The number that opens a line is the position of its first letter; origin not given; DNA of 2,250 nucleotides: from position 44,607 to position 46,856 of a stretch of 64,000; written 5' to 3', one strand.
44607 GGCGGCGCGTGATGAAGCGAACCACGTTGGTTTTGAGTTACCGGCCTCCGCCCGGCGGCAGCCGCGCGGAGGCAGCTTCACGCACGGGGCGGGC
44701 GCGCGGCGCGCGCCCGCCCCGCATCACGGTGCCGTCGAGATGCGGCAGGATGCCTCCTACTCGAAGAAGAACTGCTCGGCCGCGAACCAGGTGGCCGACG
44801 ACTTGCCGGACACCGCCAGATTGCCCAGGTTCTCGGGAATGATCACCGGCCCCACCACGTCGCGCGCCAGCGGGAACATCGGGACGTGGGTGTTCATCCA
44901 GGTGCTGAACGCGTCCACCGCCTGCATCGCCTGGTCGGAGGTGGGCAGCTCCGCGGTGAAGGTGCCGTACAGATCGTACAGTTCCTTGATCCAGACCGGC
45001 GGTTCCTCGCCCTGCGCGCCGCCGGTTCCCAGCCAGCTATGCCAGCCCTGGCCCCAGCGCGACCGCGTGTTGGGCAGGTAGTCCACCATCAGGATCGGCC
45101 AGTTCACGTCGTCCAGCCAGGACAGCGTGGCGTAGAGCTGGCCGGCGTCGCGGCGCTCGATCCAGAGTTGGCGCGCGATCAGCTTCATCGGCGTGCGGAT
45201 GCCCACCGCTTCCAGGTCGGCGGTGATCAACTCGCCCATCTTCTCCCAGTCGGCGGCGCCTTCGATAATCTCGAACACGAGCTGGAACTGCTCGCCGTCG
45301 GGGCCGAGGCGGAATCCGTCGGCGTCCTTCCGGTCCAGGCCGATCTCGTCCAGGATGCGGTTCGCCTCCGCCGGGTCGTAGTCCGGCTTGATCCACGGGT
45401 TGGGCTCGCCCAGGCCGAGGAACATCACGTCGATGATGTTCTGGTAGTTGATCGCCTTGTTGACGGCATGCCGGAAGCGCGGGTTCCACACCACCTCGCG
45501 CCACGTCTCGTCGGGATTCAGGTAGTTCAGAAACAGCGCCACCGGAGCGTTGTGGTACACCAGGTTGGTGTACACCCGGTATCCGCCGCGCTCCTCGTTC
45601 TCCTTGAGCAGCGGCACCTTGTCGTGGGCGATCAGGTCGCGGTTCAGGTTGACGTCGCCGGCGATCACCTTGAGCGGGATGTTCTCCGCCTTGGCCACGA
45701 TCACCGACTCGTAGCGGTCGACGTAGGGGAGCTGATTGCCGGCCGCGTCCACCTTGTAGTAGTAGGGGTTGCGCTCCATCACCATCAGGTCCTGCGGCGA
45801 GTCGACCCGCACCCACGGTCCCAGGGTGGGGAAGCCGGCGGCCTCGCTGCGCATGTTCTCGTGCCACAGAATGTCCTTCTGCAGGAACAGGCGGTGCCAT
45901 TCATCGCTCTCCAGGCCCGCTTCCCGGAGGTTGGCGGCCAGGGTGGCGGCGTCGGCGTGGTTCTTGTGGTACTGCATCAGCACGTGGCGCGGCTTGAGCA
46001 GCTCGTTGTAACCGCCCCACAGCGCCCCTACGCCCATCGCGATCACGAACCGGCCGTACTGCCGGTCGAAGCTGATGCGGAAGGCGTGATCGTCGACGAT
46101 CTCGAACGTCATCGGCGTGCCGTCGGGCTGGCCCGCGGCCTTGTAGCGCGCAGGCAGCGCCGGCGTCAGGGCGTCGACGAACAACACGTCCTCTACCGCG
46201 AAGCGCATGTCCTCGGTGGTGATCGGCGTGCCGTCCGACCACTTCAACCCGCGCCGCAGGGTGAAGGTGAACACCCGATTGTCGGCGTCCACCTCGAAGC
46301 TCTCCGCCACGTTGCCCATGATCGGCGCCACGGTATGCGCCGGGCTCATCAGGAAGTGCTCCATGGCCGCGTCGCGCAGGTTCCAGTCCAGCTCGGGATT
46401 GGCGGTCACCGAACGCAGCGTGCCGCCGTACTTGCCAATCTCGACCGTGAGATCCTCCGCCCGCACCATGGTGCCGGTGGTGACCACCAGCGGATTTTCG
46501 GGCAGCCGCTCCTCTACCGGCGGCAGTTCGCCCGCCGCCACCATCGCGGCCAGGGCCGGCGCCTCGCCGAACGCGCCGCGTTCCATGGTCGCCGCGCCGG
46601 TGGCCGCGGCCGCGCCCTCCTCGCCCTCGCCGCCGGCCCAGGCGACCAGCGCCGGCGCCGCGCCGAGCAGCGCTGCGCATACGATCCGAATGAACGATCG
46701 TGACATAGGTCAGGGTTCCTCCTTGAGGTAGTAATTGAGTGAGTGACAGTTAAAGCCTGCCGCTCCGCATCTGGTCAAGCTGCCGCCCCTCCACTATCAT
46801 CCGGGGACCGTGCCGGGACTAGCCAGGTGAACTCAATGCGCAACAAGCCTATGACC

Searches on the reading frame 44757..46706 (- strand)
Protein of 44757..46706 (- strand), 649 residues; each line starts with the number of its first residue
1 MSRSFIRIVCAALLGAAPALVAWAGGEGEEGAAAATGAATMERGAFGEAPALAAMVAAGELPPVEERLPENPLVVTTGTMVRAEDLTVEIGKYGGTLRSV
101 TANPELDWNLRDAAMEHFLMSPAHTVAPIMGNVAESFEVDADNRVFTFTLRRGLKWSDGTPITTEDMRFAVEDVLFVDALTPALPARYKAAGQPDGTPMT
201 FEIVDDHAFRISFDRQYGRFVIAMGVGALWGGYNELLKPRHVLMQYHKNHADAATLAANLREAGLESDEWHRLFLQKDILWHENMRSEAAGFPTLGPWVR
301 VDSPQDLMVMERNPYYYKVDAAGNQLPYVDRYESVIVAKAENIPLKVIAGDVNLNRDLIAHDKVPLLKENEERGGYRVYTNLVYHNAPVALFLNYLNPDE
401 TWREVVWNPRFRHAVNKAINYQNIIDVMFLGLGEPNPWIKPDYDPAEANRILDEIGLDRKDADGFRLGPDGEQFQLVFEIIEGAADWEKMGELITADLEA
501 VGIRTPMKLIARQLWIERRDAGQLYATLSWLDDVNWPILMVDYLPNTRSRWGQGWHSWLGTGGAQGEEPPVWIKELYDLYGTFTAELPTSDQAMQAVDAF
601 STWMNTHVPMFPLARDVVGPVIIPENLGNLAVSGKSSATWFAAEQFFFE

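Call 28: search_protein_families(library=pfam, proteins=[window:44757-46706:-], max_evalue=0.001)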
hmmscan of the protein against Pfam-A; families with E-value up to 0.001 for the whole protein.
window:44757-46706:- (649 aa): 1 family
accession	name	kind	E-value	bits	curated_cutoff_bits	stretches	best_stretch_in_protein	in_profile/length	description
PF00496.27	SBP_bac_5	-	3.6e-42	145.2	32.4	1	130-537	3-353/368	Bacterial extracellular solute-binding proteins, family 5 Middle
